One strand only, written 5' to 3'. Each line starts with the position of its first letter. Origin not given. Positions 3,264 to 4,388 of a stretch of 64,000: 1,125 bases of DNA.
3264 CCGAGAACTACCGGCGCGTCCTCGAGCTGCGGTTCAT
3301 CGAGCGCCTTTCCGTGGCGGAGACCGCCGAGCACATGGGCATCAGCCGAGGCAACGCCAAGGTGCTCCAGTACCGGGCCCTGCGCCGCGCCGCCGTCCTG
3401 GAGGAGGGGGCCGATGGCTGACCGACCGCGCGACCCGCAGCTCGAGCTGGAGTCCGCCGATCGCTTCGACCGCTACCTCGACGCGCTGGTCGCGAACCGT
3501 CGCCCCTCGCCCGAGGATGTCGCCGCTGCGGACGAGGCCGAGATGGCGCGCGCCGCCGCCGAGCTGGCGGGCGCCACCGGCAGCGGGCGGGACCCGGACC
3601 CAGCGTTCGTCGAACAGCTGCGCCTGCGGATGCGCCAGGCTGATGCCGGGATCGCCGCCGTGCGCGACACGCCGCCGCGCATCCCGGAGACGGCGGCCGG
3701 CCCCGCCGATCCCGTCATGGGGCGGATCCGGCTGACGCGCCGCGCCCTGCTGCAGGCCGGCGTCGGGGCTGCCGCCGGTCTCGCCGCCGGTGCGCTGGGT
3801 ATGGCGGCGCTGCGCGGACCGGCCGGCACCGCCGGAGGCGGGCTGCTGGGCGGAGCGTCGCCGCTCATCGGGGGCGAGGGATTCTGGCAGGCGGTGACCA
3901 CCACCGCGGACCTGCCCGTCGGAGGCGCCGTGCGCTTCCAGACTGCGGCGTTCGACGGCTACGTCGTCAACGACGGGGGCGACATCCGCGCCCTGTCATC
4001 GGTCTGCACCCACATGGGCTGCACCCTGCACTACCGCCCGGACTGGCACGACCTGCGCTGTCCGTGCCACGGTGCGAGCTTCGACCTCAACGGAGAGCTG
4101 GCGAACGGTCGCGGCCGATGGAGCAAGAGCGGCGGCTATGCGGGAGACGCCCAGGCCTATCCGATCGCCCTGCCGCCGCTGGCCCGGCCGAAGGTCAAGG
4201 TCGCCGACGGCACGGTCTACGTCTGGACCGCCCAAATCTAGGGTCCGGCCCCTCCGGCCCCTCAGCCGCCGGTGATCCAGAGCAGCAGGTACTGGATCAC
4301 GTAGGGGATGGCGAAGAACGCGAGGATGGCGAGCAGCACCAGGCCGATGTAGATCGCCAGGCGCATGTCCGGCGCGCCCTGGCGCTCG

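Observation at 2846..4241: ECF sigma factor coupled to an anti-sigma-like membrane protein carrying a Rieske [2Fe-2S] domain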

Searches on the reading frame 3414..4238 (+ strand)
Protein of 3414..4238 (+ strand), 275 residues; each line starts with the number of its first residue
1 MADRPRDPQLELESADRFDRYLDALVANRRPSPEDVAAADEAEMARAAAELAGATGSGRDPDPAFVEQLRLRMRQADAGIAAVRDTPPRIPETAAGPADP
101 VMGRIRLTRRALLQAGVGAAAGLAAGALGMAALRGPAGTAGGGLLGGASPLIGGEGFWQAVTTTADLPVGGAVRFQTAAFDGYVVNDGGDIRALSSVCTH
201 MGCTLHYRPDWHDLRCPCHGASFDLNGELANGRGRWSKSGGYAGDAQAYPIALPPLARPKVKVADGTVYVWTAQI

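Call 3: search_protein_families(library=pfam, proteins=[window:3414-4238:+], max_evalue=0.1)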
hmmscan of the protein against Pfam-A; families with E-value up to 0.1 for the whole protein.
window:3414-4238:+ (275 aa): 1 family
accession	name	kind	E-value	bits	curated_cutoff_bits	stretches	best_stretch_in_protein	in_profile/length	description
PF00355.32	Rieske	-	1.3e-12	47.9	20.3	1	158-232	2-78/88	Rieske [2Fe-2S] domain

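Call 4: search_protein_families(library=ncbifam, proteins=[window:3414-4238:+], max_evalue=0.1)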
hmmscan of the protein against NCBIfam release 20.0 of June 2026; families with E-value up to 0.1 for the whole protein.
window:3414-4238:+ (275 aa): 10 families
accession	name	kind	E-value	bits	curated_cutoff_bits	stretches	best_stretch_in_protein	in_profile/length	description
NF045928.1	Cytb6fFeSPetC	equivalog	8.2e-09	35.1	250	1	192-232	102-142/179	cytochrome b6-f complex iron-sulfur subunit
NF010001.0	PRK13474.1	subfamily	2.6e-08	33.4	154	1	186-233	93-142/178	cytochrome b6-f complex iron-sulfur subunit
TIGR02694.1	arsenite_ox_S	equivalog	6.6e-08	32.5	95.65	1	185-226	45-86/129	arsenate reductase (azurin) small subunit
TIGR01416.1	Rieske_proteo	equivalog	2.2e-07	31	97.4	1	193-232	111-153/176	ubiquinol-cytochrome c reductase iron-sulfur subunit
NF050121.1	bc1_QcrA_actin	exception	3.4e-07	30.1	275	1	189-226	238-276/319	cytochrome bc1 complex Rieske iron-sulfur subunit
NF041174.1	SDX_Thmprot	equivalog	2.5e-06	27.6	170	1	183-226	28-72/109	sulredoxin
NF007422.0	PRK09965.1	equivalog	3.1e-05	24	113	1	161-227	6-72/106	bifunctional 3-phenylpropionate/cinnamic acid dioxygenase ferredoxin subunit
NF042948.2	3PPDioc_HcaC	equivalog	0.00033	20.9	150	1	161-226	6-73/105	3-phenylpropionate/cinnamic acid dioxygenase ferredoxin subunit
NF058607.1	GlBtMonoOxGbcA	equivalog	0.08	11.3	670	1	184-230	84-132/420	glycine betaine monooxygenase oxygenase subunit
TIGR01244.1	TIGR01244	subfamily_domain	0.083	12.9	85.85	0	8-82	13-91/135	TIGR01244 family sulfur transferase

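Call 6: find_homologous_proteins(query=window:3414-4238:+)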
Query window:3414-4238:+ (275 aa): 897 proteins with E <= 0.001 among 8000 candidates; the best 120 are listed.
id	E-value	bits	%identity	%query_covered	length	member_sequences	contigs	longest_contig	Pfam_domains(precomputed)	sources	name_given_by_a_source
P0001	1.8e-177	607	100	100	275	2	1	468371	PF00355.33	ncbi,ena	-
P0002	3.2e-146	504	84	100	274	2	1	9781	PF00355.33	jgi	jgi:nitrite reductase/ring-hydroxylating ferredoxin subunit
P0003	3.3e-136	471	77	100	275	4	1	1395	PF00355.33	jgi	jgi:nitrite reductase/ring-hydroxylating ferredoxin subunit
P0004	1.4e-134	466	78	100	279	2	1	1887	PF00355.33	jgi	jgi:nitrite reductase/ring-hydroxylating ferredoxin subunit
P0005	3.6e-134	465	78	100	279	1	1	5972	PF00355.33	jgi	jgi:nitrite reductase/ring-hydroxylating ferredoxin subunit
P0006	1.5e-133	463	77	100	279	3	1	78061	PF00355.33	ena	-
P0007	1.0e-130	453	77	100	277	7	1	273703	PF00355.33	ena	-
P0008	8.1e-126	437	77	95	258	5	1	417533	PF00355.33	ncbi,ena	-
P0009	4.8e-124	432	73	100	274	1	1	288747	PF00355.33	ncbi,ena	-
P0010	3.4e-122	426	73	100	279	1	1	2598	PF00355.33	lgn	-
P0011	5.9e-113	395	65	100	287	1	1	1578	PF00355.33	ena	-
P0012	8.2e-113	395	68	100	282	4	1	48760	PF00355.33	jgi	jgi:cytochrome b6-f complex iron-sulfur subunit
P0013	4.5e-111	389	65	100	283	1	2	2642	PF00355.33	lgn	-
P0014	3.0e-110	386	66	100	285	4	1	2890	PF00355.33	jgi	jgi:cytochrome b6-f complex iron-sulfur subunit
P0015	5.5e-110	386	67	100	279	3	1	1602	PF00355.33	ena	-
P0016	7.1e-110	385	67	100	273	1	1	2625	PF00355.33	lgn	-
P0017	1.2e-109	384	66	100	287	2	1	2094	PF00355.33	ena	-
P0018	1.7e-109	384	65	100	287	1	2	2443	PF00355.33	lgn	-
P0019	4.2e-109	383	66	100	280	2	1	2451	PF00355.33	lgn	-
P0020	5.8e-109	382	67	100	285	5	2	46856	PF00355.33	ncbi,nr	ncbi:MAG: Rieske 2Fe-2S domain-containing protein [Chloroflexota bacterium]|nr:Rieske 2Fe-2S domain-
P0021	9.5e-109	381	65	100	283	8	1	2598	PF00355.33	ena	-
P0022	2.5e-108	380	67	100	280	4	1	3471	PF00355.33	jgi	-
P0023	2.7e-108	380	65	100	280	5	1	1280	PF00355.33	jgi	jgi:nitrite reductase/ring-hydroxylating ferredoxin subunit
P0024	5.9e-108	379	63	100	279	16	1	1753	PF00355.33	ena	-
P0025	7.7e-108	378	66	100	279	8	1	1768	PF00355.33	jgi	-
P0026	1.2e-107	378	65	100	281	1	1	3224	PF00355.33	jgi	jgi:nitrite reductase/ring-hydroxylating ferredoxin subunit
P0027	1.2e-107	378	64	100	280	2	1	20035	PF00355.33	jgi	jgi:nitrite reductase/ring-hydroxylating ferredoxin subunit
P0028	3.3e-107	376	64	100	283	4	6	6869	PF00355.33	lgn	-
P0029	4.5e-107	376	66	100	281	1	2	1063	PF00355.33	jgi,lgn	jgi:nitrite reductase/ring-hydroxylating ferredoxin subunit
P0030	6.1e-107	375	70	95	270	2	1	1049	PF00355.33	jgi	-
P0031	3.0e-106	373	64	99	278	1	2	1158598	PF00355.33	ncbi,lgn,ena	-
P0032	6.2e-106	372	63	100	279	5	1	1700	PF00355.33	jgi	jgi:nitrite reductase/ring-hydroxylating ferredoxin subunit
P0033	6.5e-106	372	65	100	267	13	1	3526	PF00355.33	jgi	jgi:nitrite reductase/ring-hydroxylating ferredoxin subunit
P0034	6.7e-106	372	64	100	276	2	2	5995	PF00355.33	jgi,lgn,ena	-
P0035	2.6e-105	370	65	100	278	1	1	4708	PF00355.33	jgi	jgi:cytochrome b6-f complex iron-sulfur subunit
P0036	2.8e-105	370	64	96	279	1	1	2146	PF00355.33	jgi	jgi:nitrite reductase/ring-hydroxylating ferredoxin subunit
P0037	5.7e-105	369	64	100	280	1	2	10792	PF00355.33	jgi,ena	-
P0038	6.0e-105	369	66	99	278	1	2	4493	PF00355.33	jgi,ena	jgi:nitrite reductase/ring-hydroxylating ferredoxin subunit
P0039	6.6e-105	369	66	99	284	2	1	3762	PF00355.33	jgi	jgi:nitrite reductase/ring-hydroxylating ferredoxin subunit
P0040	8.8e-105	368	61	100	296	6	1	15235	PF00355.33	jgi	jgi:cytochrome b6-f complex iron-sulfur subunit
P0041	2.2e-104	367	65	96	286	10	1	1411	PF00355.33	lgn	-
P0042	3.6e-104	366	62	100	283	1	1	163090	PF00355.33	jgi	jgi:nitrite reductase/ring-hydroxylating ferredoxin subunit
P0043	6.4e-104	366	64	100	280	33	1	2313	PF00355.33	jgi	jgi:nitrite reductase/ring-hydroxylating ferredoxin subunit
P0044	1.1e-103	365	65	100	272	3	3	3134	PF00355.33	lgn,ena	-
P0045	1.4e-103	365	62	98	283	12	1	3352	PF00355.33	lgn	-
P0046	1.5e-103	364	64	96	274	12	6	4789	PF00355.33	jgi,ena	-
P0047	2.0e-103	364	60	96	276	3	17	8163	PF00355.33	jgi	jgi:cytochrome b6-f complex iron-sulfur subunit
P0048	2.0e-103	364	64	99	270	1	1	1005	PF00355.33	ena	-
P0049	2.3e-103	364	65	96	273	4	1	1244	PF00355.33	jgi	-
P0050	2.9e-103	363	63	96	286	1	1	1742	PF00355.33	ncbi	-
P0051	3.9e-103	363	63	100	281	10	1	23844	PF00355.33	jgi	jgi:nitrite reductase/ring-hydroxylating ferredoxin subunit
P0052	5.3e-103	363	61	100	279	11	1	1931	PF00355.33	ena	-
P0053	6.9e-103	362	61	100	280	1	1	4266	PF00355.33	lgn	-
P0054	8.0e-103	362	64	95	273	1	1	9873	PF00355.33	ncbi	-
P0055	1.3e-102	361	65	96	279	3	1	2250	PF00355.33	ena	-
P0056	1.4e-102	361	62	100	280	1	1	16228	PF00355.33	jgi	jgi:cytochrome b6-f complex iron-sulfur subunit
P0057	2.1e-102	361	65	100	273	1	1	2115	PF00355.33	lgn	-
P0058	2.7e-102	360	63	96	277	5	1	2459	PF00355.33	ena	-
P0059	3.0e-102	360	64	100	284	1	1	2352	PF00355.33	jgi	jgi:cytochrome b6-f complex iron-sulfur subunit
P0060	4.0e-102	360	66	96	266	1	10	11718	PF00355.33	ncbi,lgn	-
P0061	5.6e-102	359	60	100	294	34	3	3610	PF00355.33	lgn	-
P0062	9.8e-102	358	66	95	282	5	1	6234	PF00355.33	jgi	-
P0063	1.0e-101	358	61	100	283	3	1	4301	PF00355.33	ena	-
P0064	1.2e-100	355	59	100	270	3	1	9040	PF00355.33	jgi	-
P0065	1.3e-100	355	63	96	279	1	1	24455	PF00355.33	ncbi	-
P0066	1.4e-100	355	61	100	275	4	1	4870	PF00355.33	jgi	jgi:nitrite reductase/ring-hydroxylating ferredoxin subunit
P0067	1.5e-100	355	63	96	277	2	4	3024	PF00355.33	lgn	-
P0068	1.7e-100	354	63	96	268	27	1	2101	PF00355.33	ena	-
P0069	2.0e-100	354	64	98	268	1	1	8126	PF00355.33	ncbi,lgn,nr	ncbi:MAG: Rieske (2Fe-2S) protein [Chloroflexota bacterium]|nr:Rieske (2Fe-2S) protein [Chloroflexot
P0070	2.3e-100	354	64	99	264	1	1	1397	PF00355.33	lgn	-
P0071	2.3e-100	354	64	99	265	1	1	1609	PF00355.33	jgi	jgi:cytochrome b6-f complex iron-sulfur subunit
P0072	3.5e-100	353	64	97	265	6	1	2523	PF00355.33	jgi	-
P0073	3.6e-100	353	61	100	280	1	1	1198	PF00355.33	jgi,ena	-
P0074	5.5e-100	353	61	100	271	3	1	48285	PF00355.33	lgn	-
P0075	5.7e-100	353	62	95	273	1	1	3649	PF00355.33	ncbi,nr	ncbi:MAG TPA: Rieske (2Fe-2S) protein [Candidatus Limnocylindria bacterium]|nr:Rieske (2Fe-2S) prote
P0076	7.3e-100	352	63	100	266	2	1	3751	PF00355.33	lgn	-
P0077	8.3e-100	352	62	100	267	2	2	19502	PF00355.33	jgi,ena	-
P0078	1.0e-99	352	64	94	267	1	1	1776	PF00355.33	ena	-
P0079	1.1e-99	352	60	100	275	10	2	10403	PF00355.33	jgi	jgi:nitrite reductase/ring-hydroxylating ferredoxin subunit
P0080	1.1e-99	352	64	100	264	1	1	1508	PF00355.33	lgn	-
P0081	1.5e-99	351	64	96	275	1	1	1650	PF00355.33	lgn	-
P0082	1.7e-99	351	65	98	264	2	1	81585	PF00355.33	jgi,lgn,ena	-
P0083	1.8e-99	351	63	100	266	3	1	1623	PF00355.33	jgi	jgi:cytochrome b6-f complex iron-sulfur subunit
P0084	1.9e-99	351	67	100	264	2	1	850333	PF00355.33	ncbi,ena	-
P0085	2.5e-99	351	61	100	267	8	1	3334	PF00355.33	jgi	-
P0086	2.6e-99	350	64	97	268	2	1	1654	PF00355.33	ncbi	-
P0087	3.1e-99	350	61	100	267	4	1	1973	PF00355.33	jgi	jgi:cytochrome b6-f complex iron-sulfur subunit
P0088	4.1e-99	350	63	93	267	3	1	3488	PF00355.33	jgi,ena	-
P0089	4.8e-99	350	64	100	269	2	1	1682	PF00355.33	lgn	-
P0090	5.1e-99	350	62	100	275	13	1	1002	PF00355.33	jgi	jgi:nitrite reductase/ring-hydroxylating ferredoxin subunit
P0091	5.2e-99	349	62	100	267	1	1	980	PF00355.33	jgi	-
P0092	5.8e-99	349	64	100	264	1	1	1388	PF00355.33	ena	-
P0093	8.2e-99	349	61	97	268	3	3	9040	PF00355.33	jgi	jgi:nitrite reductase/ring-hydroxylating ferredoxin subunit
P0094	8.2e-99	349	66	95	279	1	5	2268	PF00355.33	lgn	-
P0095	8.4e-99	349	65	99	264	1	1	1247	PF00355.33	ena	-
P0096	9.4e-99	349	62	99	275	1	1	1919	PF00355.33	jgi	jgi:nitrite reductase/ring-hydroxylating ferredoxin subunit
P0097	1.3e-98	348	62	95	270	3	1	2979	PF00355.33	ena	-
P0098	1.9e-98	348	63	98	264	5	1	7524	PF00355.33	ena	-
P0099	2.0e-98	348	64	100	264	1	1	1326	PF00355.33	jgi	jgi:cytochrome b6-f complex iron-sulfur subunit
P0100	2.0e-98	348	63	98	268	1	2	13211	PF00355.33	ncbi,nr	ncbi:MAG: Rieske (2Fe-2S) protein [Chloroflexota bacterium]|nr:Rieske (2Fe-2S) protein [Chloroflexot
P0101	2.3e-98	347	62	99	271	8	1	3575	PF00355.33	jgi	jgi:nitrite reductase/ring-hydroxylating ferredoxin subunit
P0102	2.9e-98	347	64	100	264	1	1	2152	PF00355.33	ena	-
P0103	2.9e-98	347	63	100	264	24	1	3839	PF00355.33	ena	-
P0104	3.2e-98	347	66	99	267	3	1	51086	PF00355.33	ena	-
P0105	4.3e-98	346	64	100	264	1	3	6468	PF00355.33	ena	-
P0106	4.8e-98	346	62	95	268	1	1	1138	PF00355.33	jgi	jgi:cytochrome b6-f complex iron-sulfur subunit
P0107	4.9e-98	346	63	100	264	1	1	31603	PF00355.33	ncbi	ncbi:MAG: Rieske 2Fe-2S domain-containing protein [Chloroflexota bacterium]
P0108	5.8e-98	346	63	100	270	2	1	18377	PF00355.33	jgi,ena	-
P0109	7.5e-98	346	64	99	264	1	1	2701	PF00355.33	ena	-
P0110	7.6e-98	346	64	100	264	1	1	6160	PF00355.33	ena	-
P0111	8.7e-98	345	64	100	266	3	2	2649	PF00355.33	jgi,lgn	-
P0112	9.8e-98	345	62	97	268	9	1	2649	PF00355.33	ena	-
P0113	1.0e-97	345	63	100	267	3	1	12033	PF00355.33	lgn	-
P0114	1.1e-97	345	64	100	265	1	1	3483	PF00355.33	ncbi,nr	ncbi:MAG: Rieske (2Fe-2S) protein [Chloroflexota bacterium]|nr:Rieske (2Fe-2S) protein [Chloroflexot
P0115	1.1e-97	345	64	100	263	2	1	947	PF00355.33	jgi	jgi:cytochrome b6-f complex iron-sulfur subunit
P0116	1.2e-97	345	63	97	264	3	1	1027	PF00355.33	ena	-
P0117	1.4e-97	345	64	100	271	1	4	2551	PF00355.33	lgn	-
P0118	1.6e-97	345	64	95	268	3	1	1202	PF00355.33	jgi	jgi:nitrite reductase/ring-hydroxylating ferredoxin subunit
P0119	1.7e-97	345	61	99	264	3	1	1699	PF00355.33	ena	-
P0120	1.9e-97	344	64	96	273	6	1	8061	PF00355.33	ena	-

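Call 8: find_encoding_contigs(protein=P0084, flank=5000, max_places=3)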
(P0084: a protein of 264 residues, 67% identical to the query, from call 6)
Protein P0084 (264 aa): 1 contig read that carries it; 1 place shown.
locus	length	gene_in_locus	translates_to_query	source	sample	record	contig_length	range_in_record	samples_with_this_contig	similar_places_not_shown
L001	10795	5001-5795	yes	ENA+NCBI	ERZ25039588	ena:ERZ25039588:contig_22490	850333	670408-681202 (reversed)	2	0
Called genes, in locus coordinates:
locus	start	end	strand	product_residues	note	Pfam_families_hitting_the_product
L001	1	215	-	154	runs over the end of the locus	PF03100:CcmE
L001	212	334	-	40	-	-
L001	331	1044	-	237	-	PF01578:Cytochrom_C_asm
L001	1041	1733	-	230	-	PF01061:ABC2_membrane, PF03379:CcmB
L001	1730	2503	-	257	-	PF00005:ABC_tran, PF13304:AAA_21 (faint)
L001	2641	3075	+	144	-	PF13473:Cupredoxin_1, PF00127:Copper-bind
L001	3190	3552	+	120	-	PF13473:Cupredoxin_1 (weak), PF00127:Copper-bind (weak)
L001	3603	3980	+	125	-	PF01638:HxlR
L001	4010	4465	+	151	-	PF01590:GAF, PF13185:GAF_2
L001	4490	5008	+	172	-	PF04542:Sigma70_r2, PF08281:Sigma70_r4_2, PF04545:Sigma70_r4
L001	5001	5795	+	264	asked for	PF00355:Rieske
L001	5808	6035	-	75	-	-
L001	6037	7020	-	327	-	PF00389:2-Hacid_dh, PF02826:2-Hacid_dh_C, PF03446:NAD_binding_2 (weak)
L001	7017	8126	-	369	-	PF00155:Aminotran_1_2, PF01041:DegT_DnrJ_EryC1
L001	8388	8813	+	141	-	PF01521:Fe-S_biosyn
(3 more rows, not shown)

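Call 9: find_encoding_contigs(protein=P0031, flank=5000, max_places=3)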
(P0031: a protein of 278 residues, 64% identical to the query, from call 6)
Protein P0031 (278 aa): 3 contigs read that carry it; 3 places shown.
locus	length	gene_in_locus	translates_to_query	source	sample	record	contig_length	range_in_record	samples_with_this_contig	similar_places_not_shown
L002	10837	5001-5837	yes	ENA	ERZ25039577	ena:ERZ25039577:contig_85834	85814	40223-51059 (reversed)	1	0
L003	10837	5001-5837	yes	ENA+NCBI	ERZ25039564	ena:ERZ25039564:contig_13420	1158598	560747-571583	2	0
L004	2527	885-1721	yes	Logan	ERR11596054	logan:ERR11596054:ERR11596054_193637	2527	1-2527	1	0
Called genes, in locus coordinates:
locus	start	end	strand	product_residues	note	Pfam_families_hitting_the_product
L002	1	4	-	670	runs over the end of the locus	PF01578:Cytochrom_C_asm, PF16327:CcmF_C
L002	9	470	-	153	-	PF03100:CcmE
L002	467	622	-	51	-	-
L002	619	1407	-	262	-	PF01578:Cytochrom_C_asm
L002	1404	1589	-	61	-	-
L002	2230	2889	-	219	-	PF00005:ABC_tran, PF13304:AAA_21 (faint)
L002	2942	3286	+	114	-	-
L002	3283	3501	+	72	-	PF00127:Copper-bind, PF13473:Cupredoxin_1 (weak)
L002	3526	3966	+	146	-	PF01638:HxlR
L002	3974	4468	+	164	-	PF01590:GAF, PF13185:GAF_2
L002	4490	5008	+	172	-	PF04542:Sigma70_r2, PF08281:Sigma70_r4_2, PF04545:Sigma70_r4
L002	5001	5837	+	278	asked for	PF00355:Rieske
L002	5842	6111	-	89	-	-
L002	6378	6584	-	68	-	-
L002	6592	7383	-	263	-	-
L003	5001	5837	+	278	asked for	PF00355:Rieske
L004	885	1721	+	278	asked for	PF00355:Rieske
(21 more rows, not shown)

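Call 11: find_related_loci(query=A1, collection=genome_contigs, flank=6000)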
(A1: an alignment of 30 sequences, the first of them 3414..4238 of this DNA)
Query A1 (275 aa) in genome_contigs; peptide patterns used: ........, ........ (x = any residue, [..] = any of these).
226 stretches matched a pattern; 165 encode a relative of the query (tblastn E <= 1e-3); the best 80 are kept; 80 distinct loci.
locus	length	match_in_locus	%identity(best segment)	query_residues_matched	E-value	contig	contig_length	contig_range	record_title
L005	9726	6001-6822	77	1-275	5e-125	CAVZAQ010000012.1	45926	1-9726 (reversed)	MAG: uncultured Chloroflexia bacterium isolate MFD01721.bin.3.65 genome assembly, contig: contig_58208, whole genome sho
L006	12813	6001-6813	78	1-275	2e-124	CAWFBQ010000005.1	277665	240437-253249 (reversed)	MAG: uncultured Chloroflexia bacterium isolate MFD02416.bin.1.124 genome assembly, contig: contig_62487, whole genome sh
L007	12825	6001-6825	78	1-275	4e-123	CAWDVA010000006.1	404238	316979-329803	MAG: uncultured Chloroflexia bacterium isolate MFD05684.bin.1.348 genome assembly, contig: contig_21091, whole genome sh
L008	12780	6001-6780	75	15-275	1e-106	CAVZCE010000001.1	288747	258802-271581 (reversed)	MAG: uncultured Chloroflexia bacterium isolate MFD01721.bin.1.54 genome assembly, contig: contig_13172, whole genome sho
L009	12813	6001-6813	62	1-275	8e-101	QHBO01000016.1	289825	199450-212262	MAG: Chloroflexi bacterium isolate RRmetagenome_bin18 antarctic_groopm_ref2_bin_258_contig_262, whole genome shotgun seq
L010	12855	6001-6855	67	1-275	5e-98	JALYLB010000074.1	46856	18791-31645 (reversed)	MAG: Chloroflexota bacterium isolate AFD bin28 SD1484-86_k127_1529482, whole genome shotgun sequence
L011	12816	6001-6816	65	1-275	3e-97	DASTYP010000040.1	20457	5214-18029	MAG TPA_asm: Candidatus Limnocylindria bacterium isolate SMAG_U2445 k141_221230, whole genome shotgun sequence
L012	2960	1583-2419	61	1-275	3e-99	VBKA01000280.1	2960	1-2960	MAG: Chloroflexi bacterium isolate CF_170 14_1009_16_30cm_scaffold_303746, whole genome shotgun sequence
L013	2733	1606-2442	63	1-275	5e-99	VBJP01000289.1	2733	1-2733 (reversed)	MAG: Chloroflexi bacterium isolate CF_159 14_1009_16_40cm_scaffold_192352, whole genome shotgun sequence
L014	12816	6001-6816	63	1-275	4e-95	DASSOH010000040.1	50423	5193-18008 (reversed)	MAG TPA_asm: Candidatus Limnocylindria bacterium isolate SMAG_U1247 k141_265695, whole genome shotgun sequence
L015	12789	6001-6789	63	1-274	4e-95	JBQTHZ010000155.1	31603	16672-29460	MAG: Chloroflexota bacterium isolate SAR144 c_000000243363, whole genome shotgun sequence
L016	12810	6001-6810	64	5-275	1e-94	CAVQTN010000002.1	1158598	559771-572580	MAG: uncultured Chloroflexia bacterium isolate MFD07737.bin.1.43 genome assembly, contig: contig_13420, whole genome sho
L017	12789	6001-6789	67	1-274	1e-93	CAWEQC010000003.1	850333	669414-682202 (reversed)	MAG: uncultured Chloroflexia bacterium isolate MFD09212.bin.2.193 genome assembly, contig: contig_22490, whole genome sh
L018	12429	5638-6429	63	11-275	5e-91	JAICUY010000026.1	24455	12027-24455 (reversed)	MAG: Steroidobacteraceae bacterium isolate HEB_FP_1_bin.9 k141_158334_length_24455_cov_10.6256, whole genome shotgun seq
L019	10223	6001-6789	63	1-274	3e-91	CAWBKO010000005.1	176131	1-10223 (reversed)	MAG: uncultured Chloroflexia bacterium isolate MFD09212.bin.2.38 genome assembly, contig: contig_5646, whole genome shot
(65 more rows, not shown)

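Call 29: predict_structure(alignment_id=A1)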
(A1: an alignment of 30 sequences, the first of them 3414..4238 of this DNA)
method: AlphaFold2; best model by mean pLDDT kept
length: 275 residues; sequences in the alignment: 30
mean_pLDDT: 75.8   pTM: 0.48
mean pLDDT of the five models: 75.8, 74.7, 74.0, 73.6, 72.1
residues with pLDDT >= 90: 96; 70-90: 92; 50-70: 40; < 50: 47
segments of 3 or more residues with pLDDT < 50: 1-4, 85-104, 128-130, 133-147
pLDDT, mean of each block of 10 residues (from residue 1): 59 83 85 82 75 72 77 70 49 44 52 55 50 43 43 79 97 95 97 97 94 93 95 86 80 95 98 82
secondary structure, 60 per line:
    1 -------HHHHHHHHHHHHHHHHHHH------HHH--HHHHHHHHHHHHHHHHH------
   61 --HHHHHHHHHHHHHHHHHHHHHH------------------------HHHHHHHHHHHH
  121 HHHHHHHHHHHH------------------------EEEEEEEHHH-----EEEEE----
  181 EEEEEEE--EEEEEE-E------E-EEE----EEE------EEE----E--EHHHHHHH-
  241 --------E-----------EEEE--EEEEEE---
elements in order: H8-26 H38-54 H63-84 H109-132 E157-163 E172-176 E181-187 E190-195 E206-208 E213-215 E222-224 H233-239 E261-264 E267-272
